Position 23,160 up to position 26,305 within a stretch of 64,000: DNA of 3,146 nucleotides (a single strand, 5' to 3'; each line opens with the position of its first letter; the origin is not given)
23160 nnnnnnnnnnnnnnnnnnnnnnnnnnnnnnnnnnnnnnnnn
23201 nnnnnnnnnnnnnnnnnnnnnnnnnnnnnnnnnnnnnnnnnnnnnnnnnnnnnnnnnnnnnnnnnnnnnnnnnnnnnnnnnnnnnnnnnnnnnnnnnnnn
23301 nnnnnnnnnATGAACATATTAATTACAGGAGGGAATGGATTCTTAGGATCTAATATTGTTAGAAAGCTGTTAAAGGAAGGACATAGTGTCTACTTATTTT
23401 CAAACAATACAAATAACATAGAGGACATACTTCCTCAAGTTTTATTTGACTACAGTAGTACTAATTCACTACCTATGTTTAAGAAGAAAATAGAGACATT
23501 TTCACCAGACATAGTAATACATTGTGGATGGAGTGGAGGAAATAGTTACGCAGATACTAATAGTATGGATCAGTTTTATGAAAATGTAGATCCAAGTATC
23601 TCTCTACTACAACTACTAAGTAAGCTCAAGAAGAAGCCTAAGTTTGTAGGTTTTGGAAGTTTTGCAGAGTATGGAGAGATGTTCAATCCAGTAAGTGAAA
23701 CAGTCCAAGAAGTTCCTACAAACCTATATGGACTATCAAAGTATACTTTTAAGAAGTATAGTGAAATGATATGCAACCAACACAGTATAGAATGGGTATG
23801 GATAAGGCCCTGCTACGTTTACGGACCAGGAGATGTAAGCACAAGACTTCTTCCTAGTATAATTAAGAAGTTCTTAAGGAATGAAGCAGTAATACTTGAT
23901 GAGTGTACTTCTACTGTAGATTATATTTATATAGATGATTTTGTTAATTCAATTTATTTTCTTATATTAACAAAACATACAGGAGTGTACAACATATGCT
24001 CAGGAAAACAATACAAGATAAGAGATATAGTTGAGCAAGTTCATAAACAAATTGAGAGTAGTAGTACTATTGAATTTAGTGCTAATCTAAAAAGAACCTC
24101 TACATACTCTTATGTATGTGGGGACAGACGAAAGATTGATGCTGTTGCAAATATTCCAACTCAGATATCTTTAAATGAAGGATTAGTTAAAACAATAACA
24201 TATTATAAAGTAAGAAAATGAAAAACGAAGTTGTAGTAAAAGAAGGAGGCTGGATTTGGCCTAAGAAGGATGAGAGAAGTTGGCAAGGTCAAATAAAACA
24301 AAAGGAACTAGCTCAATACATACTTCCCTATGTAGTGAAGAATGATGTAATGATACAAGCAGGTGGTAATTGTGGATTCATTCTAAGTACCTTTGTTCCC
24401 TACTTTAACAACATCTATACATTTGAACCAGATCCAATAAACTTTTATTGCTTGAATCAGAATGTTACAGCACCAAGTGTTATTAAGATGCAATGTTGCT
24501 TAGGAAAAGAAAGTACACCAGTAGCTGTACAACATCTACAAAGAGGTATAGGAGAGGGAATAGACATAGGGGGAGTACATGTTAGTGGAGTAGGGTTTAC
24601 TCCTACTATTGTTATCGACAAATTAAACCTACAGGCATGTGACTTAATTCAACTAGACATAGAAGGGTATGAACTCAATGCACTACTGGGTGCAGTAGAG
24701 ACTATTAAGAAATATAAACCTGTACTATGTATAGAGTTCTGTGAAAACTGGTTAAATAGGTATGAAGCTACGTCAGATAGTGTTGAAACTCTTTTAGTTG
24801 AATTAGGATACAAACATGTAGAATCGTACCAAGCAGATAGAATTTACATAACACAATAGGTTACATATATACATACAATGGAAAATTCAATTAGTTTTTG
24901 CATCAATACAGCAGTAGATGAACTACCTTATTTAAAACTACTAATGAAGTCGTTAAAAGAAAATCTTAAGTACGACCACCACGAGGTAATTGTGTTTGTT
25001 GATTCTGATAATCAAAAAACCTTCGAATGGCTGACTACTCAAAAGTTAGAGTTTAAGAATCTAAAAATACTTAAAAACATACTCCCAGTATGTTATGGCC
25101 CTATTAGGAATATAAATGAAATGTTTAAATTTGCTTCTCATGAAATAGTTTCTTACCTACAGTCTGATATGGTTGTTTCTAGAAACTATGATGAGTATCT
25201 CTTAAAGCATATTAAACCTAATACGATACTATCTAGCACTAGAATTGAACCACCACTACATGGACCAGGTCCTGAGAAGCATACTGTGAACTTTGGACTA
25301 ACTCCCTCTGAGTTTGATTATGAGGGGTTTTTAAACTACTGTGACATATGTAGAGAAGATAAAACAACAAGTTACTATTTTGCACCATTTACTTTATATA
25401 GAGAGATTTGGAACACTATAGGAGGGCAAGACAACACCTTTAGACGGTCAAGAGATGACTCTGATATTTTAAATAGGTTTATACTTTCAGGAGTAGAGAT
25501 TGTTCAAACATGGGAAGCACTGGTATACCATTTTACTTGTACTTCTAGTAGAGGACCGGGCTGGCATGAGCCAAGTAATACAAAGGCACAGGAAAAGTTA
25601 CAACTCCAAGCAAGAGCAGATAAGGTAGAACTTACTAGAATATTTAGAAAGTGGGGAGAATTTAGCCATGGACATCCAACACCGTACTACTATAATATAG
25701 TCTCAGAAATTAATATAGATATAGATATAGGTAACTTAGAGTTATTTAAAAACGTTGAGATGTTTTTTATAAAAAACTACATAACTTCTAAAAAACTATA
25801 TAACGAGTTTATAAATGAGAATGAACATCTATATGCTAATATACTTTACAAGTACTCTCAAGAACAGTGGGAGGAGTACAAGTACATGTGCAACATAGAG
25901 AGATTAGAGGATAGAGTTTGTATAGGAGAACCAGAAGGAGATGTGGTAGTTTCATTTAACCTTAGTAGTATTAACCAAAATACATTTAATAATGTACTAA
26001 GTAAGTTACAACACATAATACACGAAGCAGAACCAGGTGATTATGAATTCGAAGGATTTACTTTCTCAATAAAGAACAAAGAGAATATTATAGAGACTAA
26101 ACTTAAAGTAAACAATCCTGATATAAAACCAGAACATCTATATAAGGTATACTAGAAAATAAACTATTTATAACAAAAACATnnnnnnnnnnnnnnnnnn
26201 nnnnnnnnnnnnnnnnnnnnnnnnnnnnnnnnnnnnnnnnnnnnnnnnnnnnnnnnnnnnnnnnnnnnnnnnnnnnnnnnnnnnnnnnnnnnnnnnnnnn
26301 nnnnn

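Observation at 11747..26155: Phage-borne 14.5-kb glycosylation island encoding a branched 3,6-dideoxyhexose-type pathway plus five to six glycosyltransferases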

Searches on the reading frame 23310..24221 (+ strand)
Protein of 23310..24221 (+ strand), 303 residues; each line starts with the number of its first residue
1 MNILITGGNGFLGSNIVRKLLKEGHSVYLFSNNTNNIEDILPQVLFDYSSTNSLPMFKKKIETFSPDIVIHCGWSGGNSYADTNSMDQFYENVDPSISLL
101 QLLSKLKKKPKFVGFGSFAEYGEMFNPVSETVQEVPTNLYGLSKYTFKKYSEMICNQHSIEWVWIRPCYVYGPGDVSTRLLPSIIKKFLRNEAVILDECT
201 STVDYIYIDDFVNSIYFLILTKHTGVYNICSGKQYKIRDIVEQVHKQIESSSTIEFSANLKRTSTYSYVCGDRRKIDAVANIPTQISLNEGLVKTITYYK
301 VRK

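Call 6: search_protein_families(library=pfam, proteins=[window:23310-24221:+], max_evalue=0.01)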
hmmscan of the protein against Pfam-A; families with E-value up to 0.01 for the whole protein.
window:23310-24221:+ (303 aa): 8 families
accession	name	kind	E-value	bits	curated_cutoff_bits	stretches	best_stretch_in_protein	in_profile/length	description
PF01370.27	Epimerase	-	2.5e-37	129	20.9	1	3-230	1-240/240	NAD dependent epimerase/dehydratase family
PF16363.11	GDP_Man_Dehyd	-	1.5e-21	77.7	27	1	4-256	1-274/332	GDP-mannose 4,6 dehydratase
PF04321.23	RmlD_sub_bind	-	3.2e-07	30.2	27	1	1-172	1-153/287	RmlD substrate binding domain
PF07993.18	NAD_binding_4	-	1.8e-06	27.8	20.1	1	5-63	1-65/258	Male sterility protein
PF01073.25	3Beta_HSD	-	2.7e-06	27.1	22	0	4-25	1-22/280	3-beta hydroxysteroid dehydrogenase/isomerase family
PF02719.21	Polysacc_synt_2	-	0.00023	20.9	20.2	0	3-44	1-43/293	Polysaccharide biosynthesis protein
PF13460.12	NAD_binding_10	-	0.0031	17.9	27.2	1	7-73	1-68/184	NAD(P)H-binding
PF00106.31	adh_short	-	0.0038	17.2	26.6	1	3-42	3-42/195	short chain dehydrogenase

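Call 10: search_protein_families(library=ncbifam, proteins=[window:23310-24221:+], max_evalue=0.001)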
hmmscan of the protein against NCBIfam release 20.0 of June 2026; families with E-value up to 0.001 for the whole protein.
window:23310-24221:+ (303 aa): 23 families
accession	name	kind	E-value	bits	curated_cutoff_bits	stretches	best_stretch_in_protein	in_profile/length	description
TIGR02197.1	heptose_epim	equivalog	7.8e-28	97.6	274.6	1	3-299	1-313/316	ADP-glyceromanno-heptose 6-epimerase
TIGR01181.1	dTDP_gluc_dehyt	equivalog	7.8e-21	74.5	365.1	1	2-300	1-312/321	dTDP-glucose 4,6-dehydratase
TIGR01179.1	galE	equivalog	2e-20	72.9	262.3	2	2-150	1-155/332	UDP-glucose 4-epimerase GalE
TIGR04180.1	EDH_00030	hypoth_equivalog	4.1e-16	58.9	475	1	3-281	1-291/297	NAD-dependent 4,6-dehydratase LegB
NF008360.0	PRK11150.1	equivalog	6.7e-15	55.1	452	1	3-278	2-285/310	ADP-glyceromanno-heptose 6-epimerase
NF042422.1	oxyalk_red_OleD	equivalog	5.9e-13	48.9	580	2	1-40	1-40/329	2-alkyl-3-oxoalkanoate reductase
NF047922.1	GDPFucSynFcl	equivalog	2.8e-10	40.1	500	1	3-298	5-300/308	GDP-L-fucose synthase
TIGR01777.1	yfcH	hypoth_equivalog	5.1e-10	39.4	207.35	1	3-253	1-246/292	TIGR01777 family oxidoreductase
NF043036.1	ErythonDh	equivalog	1.3e-08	34.5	325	1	1-40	1-38/321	D-erythronate dehydrogenase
NF050030.1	thlkprotThyD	equivalog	2.6e-08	33.4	400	1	1-47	1-47/305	thylakoid membrane protein ThyD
NF042423.1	oxyalk_red_Shew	equivalog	3.5e-08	32.9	580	1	2-236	10-237/331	2-alkyl-3-oxoalkanoate reductase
NF007582.0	PRK10217.1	equivalog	4.8e-08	32.5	698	0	129-250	149-272/355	dTDP-glucose 4,6-dehydratase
NF007490.0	PRK10084.1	subfamily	6.1e-08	32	649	0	1-25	1-25/361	dTDP-glucose 4,6-dehydratase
TIGR01214.1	rmlD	equivalog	4.7e-07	29.2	224.05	1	3-270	2-248/285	dTDP-4-dehydrorhamnose reductase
TIGR03466.1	HpnA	hypoth_equivalog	9e-07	28.1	367.65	1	2-39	2-39/327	hopanoid-associated sugar epimerase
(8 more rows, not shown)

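Call 29: search_solved_structures(query=window:23310-24221:+, max_evalue=0.00001)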
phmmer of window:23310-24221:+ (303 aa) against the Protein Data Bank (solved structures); distinct sequences matched with E-value up to 0.00001: 42.
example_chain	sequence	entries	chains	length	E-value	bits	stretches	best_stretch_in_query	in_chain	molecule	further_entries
4zrm_A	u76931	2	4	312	1.3e-21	80.9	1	1-300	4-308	UDP-glucose 4-epimerase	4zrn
6zl6_A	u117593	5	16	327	1.2e-14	58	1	1-300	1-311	Epimerase domain-containing protein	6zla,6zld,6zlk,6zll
2pzj_A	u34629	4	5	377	4e-14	56.3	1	2-300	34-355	Putative nucleotide sugar epimerase/ dehydratase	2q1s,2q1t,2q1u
6zlj_A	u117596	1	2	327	4.3e-14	56.2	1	1-300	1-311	Epimerase domain-containing protein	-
6dnt_A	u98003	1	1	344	2.9e-13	53.5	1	2-299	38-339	NAD-dependent epimerase/dehydratase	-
2pzk_A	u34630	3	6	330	4.9e-13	52.7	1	1-244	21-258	Putative nucleotide sugar epimerase/ dehydratase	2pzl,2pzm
2pk3_A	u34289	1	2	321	9.9e-13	51.7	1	1-296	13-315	GDP-6-deoxy-D-lyxo-4-hexulose reductase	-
8du1_A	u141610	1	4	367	2.4e-12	50.4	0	2-82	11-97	dTDP-glucose 4,6-dehydratase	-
2p5u_A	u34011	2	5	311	2.5e-12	50.4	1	1-244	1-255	UDP-glucose 4-epimerase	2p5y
2c20_A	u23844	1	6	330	4.4e-12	49.6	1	2-246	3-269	UDP-GLUCOSE 4-EPIMERASE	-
3ehe_A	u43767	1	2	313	1.4e-11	47.9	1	3-257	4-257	UDP-glucose 4-epimerase (GalE-1)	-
8vr2_A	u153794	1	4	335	5.4e-11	46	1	3-298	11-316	NAD-dependent epimerase/dehydratase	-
1eq2_A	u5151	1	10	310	1.1e-10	45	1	3-242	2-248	ADP-L-GLYCERO-D-MANNOHEPTOSE 6-EPIMERASE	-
7ys8_A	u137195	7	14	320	1.3e-10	44.7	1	1-300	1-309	UDP-glucose 4-epimerase | UDP-glucose 4-epimerase along with EC 5.1.3.2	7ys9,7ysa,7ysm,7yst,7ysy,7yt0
2x6t_A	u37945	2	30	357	5.1e-10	42.8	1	3-242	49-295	ADP-L-GLYCERO-D-MANNO-HEPTOSE-6-EPIMERASE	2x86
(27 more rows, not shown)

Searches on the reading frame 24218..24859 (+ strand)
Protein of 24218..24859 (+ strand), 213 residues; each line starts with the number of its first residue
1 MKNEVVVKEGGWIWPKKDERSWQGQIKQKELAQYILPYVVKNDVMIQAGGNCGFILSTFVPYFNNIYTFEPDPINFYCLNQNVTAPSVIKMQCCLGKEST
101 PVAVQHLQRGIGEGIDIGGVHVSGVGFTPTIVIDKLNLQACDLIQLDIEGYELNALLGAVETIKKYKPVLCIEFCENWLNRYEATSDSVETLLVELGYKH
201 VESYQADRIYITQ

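Call 6: search_protein_families(library=pfam, proteins=[window:24218-24859:+], max_evalue=0.01)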
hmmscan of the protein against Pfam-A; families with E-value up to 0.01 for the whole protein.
window:24218-24859:+ (213 aa): 1 family
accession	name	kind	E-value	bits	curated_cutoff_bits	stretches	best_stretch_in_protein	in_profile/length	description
PF05050.19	Methyltransf_21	-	8.2e-12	46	22.7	1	66-199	26-172/173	Methyltransferase FkbM domain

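Call 10: search_protein_families(library=ncbifam, proteins=[window:24218-24859:+], max_evalue=0.001)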
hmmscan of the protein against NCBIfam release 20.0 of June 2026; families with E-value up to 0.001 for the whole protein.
window:24218-24859:+ (213 aa): 1 family
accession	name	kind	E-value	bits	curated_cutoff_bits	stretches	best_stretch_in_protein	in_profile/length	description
TIGR01444.1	fkbM_fam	subfamily_domain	1.1e-11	45.4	37.7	1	44-174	1-142/143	FkbM family methyltransferase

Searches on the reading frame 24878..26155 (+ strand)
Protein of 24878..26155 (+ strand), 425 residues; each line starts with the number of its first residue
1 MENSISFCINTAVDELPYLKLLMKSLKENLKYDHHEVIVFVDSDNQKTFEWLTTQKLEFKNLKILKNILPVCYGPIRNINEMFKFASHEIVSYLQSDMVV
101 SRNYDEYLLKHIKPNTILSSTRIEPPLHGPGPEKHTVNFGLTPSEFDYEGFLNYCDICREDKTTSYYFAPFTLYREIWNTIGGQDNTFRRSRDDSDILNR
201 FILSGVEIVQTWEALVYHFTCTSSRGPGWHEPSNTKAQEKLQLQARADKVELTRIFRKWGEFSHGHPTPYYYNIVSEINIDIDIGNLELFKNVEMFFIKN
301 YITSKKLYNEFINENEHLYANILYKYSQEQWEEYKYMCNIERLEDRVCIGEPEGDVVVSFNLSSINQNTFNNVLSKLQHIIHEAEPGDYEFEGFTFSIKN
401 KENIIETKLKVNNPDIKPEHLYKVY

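Call 6: search_protein_families(library=pfam, proteins=[window:24878-26155:+], max_evalue=0.01)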
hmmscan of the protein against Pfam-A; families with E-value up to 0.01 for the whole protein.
window:24878-26155:+ (425 aa): 1 family
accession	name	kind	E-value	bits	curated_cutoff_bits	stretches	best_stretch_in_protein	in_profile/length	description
PF00535.33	Glycos_transf_2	-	5e-07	30.2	23.3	1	13-116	7-108/168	Glycosyl transferase family 2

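Call 10: search_protein_families(library=ncbifam, proteins=[window:24878-26155:+], max_evalue=0.001)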
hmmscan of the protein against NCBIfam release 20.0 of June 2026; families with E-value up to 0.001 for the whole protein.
window:24878-26155:+ (425 aa): 1 family
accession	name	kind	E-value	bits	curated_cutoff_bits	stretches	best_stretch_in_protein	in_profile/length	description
NF041875.1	EPS_EpsD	equivalog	1.1e-05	25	370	1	16-224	11-212/325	exopolysaccharide biosynthesis glycosyltransferase EpsD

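Call 33: search_protein_families(library=phrogs, proteins=[window:24878-26155:+], max_evalue=0.001)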
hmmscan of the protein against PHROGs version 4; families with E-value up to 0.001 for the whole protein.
window:24878-26155:+ (425 aa): 0 families
